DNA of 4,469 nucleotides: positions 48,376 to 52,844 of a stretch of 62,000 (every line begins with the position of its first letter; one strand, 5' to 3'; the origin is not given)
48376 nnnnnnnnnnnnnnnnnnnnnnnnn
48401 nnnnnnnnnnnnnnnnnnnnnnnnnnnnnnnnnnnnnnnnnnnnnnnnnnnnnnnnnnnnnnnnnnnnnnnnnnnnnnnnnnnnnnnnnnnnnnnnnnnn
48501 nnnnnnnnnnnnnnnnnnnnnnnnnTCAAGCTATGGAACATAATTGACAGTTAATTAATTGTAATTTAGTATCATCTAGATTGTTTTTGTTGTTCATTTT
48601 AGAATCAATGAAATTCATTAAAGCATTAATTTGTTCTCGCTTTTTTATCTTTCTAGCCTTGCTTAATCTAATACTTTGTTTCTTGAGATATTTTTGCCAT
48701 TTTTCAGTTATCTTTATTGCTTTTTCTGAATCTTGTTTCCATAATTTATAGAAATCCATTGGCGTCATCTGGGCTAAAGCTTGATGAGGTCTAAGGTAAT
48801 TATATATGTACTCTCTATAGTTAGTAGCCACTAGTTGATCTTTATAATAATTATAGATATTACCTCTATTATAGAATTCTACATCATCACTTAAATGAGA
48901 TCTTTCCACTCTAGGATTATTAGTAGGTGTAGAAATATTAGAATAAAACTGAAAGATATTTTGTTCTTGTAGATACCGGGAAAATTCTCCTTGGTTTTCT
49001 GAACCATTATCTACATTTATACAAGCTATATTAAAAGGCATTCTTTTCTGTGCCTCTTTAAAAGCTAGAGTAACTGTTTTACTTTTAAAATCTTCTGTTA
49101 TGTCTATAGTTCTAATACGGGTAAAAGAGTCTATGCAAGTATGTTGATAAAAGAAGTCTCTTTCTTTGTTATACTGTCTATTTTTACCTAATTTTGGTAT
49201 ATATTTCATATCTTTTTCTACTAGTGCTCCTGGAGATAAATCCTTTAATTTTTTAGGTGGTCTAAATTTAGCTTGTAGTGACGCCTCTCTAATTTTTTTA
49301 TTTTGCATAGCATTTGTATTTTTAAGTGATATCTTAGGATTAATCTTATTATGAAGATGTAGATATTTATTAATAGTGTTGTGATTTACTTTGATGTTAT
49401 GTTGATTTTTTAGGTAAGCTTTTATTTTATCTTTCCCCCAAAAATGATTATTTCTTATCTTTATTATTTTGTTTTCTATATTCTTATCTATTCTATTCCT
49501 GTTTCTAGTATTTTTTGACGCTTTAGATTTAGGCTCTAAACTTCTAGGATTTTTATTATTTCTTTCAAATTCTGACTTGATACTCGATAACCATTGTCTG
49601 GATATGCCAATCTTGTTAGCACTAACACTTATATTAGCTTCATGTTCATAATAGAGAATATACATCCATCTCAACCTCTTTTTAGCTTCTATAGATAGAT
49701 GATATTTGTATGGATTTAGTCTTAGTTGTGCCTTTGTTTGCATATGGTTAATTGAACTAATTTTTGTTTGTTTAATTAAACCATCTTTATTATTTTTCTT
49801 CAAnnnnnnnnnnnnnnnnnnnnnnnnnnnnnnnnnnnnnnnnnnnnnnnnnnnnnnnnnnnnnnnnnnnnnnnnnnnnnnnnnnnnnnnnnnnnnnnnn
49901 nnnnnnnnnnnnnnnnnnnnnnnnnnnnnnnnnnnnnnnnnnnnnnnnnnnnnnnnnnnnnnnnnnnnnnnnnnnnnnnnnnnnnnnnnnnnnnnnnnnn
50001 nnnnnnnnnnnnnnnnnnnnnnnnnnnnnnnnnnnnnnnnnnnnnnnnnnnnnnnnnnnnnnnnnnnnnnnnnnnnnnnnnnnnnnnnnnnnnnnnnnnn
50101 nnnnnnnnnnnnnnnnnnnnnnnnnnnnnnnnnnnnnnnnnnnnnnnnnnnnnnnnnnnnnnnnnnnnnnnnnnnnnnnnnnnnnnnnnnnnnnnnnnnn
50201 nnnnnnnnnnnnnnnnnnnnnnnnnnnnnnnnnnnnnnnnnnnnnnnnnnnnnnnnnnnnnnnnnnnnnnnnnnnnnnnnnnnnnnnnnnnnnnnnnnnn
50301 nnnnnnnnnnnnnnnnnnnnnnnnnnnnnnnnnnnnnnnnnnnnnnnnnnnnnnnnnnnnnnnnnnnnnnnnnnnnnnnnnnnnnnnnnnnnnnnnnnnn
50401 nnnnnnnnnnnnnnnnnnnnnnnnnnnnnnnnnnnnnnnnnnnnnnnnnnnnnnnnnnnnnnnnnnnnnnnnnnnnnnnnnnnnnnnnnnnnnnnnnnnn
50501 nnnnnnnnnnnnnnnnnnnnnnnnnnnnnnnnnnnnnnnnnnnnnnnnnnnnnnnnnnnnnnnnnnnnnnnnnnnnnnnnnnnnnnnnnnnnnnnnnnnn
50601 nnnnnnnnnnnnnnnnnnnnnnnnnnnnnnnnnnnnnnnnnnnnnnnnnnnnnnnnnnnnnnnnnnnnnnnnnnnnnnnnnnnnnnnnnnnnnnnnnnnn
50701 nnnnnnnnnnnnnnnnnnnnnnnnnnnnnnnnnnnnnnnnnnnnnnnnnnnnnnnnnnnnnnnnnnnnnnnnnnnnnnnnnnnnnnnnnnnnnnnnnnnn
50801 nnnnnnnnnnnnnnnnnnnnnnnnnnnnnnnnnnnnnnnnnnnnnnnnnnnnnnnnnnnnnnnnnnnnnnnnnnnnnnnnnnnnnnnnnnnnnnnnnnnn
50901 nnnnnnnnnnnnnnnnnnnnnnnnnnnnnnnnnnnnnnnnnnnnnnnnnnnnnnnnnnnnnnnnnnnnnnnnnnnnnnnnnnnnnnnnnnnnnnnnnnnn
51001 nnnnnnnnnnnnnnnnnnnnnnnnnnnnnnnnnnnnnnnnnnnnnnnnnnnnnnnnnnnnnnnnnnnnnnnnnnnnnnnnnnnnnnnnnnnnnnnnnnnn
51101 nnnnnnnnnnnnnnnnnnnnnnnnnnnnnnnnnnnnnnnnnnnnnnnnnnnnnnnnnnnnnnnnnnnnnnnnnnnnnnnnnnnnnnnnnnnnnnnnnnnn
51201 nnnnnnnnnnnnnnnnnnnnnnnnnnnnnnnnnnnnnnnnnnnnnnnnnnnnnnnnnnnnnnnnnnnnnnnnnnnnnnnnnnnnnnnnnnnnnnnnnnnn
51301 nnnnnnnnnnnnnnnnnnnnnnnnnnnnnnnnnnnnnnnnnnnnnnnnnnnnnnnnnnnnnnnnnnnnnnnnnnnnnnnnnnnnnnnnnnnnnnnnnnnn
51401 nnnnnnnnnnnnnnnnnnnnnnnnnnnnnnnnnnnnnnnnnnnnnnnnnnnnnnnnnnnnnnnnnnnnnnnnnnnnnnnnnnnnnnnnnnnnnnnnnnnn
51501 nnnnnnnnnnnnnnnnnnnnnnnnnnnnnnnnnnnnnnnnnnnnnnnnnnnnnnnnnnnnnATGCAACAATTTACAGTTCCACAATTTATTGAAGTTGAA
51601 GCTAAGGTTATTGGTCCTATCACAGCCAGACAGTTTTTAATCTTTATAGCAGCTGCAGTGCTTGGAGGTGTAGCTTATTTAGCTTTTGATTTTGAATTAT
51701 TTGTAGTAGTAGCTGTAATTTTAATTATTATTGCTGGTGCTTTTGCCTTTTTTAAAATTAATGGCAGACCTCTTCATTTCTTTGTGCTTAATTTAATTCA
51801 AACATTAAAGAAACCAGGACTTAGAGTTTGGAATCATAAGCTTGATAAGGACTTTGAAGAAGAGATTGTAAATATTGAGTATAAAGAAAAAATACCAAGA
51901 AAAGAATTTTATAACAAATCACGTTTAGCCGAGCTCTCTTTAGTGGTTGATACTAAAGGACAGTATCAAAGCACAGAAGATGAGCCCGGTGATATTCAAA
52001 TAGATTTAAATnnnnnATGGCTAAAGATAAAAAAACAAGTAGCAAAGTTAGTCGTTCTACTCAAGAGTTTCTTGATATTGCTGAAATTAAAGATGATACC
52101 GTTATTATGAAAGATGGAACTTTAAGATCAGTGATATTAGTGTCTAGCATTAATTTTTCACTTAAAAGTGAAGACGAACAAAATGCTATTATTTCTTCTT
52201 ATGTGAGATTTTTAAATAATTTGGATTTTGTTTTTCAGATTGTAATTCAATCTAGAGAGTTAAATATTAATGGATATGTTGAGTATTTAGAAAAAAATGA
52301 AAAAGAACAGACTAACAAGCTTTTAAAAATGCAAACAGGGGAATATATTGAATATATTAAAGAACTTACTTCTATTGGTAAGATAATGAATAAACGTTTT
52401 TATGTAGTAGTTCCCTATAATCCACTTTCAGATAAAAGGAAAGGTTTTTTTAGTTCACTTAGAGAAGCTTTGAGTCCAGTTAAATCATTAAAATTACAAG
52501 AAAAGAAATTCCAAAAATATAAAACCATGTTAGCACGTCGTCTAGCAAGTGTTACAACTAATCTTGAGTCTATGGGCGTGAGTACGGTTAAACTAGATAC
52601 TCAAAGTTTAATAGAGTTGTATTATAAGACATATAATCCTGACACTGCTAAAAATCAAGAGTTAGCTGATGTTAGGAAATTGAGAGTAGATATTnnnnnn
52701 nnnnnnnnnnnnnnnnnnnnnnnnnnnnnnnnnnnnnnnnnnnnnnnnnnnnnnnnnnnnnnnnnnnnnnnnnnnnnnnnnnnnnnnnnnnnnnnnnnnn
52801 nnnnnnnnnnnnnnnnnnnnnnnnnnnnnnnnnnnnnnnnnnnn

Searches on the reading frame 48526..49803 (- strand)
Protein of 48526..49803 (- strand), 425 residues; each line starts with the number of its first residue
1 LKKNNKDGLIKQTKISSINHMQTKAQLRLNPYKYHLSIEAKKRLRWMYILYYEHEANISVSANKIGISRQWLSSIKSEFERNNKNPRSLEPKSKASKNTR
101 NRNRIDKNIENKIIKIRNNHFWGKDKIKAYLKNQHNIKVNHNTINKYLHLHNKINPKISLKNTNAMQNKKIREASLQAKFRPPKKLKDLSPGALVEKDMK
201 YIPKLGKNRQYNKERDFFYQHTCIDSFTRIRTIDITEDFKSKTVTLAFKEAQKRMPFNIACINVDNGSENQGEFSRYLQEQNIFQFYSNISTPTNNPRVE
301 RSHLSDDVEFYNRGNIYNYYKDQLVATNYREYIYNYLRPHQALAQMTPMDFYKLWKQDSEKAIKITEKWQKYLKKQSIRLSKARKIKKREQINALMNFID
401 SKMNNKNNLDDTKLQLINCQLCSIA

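Call 7: search_protein_families(library=pfam, proteins=[window:48526-49803:-], max_evalue=0.01)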
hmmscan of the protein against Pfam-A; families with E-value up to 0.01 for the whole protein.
window:48526-49803:- (425 aa): 4 families
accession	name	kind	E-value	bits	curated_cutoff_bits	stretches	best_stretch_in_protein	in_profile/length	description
PF13565.12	HTH_32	-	3.3e-06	28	33.7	1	80-148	7-73/73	Homeodomain-like domain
PF13276.12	HTH_21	-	7.5e-05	23.3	28.1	1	110-150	7-49/60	HTH-like domain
PF13683.12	rve_3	-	8.8e-05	22.6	26.5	1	287-348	7-67/67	Integrase core domain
PF00665.32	rve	-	0.00032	21.4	32.6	1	191-288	4-97/102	Integrase core domain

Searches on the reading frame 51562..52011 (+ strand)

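Call 15: search_protein_families(library=pfam, proteins=[window:51562-52011:+], max_evalue=0.01)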
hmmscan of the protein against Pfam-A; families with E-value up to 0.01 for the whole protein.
window:51562-52011:+ (150 aa): 1 family
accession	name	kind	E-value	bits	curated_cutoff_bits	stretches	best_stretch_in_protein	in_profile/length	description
PF12666.12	PrgI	-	3.8e-09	37.4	27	1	10-86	6-87/91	PrgI family protein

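Call 80: search_protein_families(library=ncbifam, proteins=[window:51562-52011:+], max_evalue=0.1)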
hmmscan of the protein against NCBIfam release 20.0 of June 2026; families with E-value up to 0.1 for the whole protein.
window:51562-52011:+ (150 aa): 2 families
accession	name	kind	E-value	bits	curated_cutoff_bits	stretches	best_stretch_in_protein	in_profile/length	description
NF005237.0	PRK06743.1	equivalog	0.021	14.1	373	1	24-65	29-68/277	flagellar motor protein MotP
NF004374.0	PRK05740.1-5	equivalog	0.063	13.3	180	1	27-72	24-69/127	preprotein translocase subunit SecE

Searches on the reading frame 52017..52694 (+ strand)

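Call 15: search_protein_families(library=pfam, proteins=[window:52017-52694:+], max_evalue=0.01)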
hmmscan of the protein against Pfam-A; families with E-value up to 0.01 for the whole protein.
window:52017-52694:+ (226 aa): 0 families

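Call 44: search_protein_families(library=pfam, proteins=[window:52017-52694:+], max_evalue=5)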
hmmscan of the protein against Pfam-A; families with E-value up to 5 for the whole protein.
window:52017-52694:+ (226 aa): 2 families
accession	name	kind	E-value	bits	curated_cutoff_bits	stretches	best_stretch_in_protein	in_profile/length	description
PF14709.13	DND1_DSRM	-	0.059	14.1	25.7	1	69-100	33-64/80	double strand RNA binding domain from DEAD END PROTEIN 1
PF22936.1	Pol_BBD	-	0.13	13.1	27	1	7-68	7-65/81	Pol polyprotein, beta-barrel domain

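Call 80: search_protein_families(library=ncbifam, proteins=[window:52017-52694:+], max_evalue=0.1)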
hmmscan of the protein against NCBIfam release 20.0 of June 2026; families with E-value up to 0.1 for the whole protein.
window:52017-52694:+ (226 aa): 6 families
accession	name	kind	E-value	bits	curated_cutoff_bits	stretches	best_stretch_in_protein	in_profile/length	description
NF045975.1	VirB4_plasma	equivalog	1.4e-12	46.2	590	1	3-170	90-267/894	Mbov_0397 family ICE element conjugal transfer ATPase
NF041427.1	TrsD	subfamily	3.3e-07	30.3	200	1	10-205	10-198/201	TrsD/TraD family conjugative transfer protein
NF045971.1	conju_CD1110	equivalog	3.7e-05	22.2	325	1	19-101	5-91/752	VirB4-like conjugal transfer ATPase, CD1110 family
NF042935.1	SCO6880_fam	subfamily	0.0043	16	60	1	165-217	244-297/477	SCO6880 family protein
NF011996.0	PRK15452.1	equivalog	0.012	14.4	534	0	9-86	74-149/449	prephenate-dependent tRNA uridine(34) hydroxylase TrhP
NF010427.0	PRK13853.1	equivalog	0.018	12.9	957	1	8-69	5-67/789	type IV secretion system protein VirB4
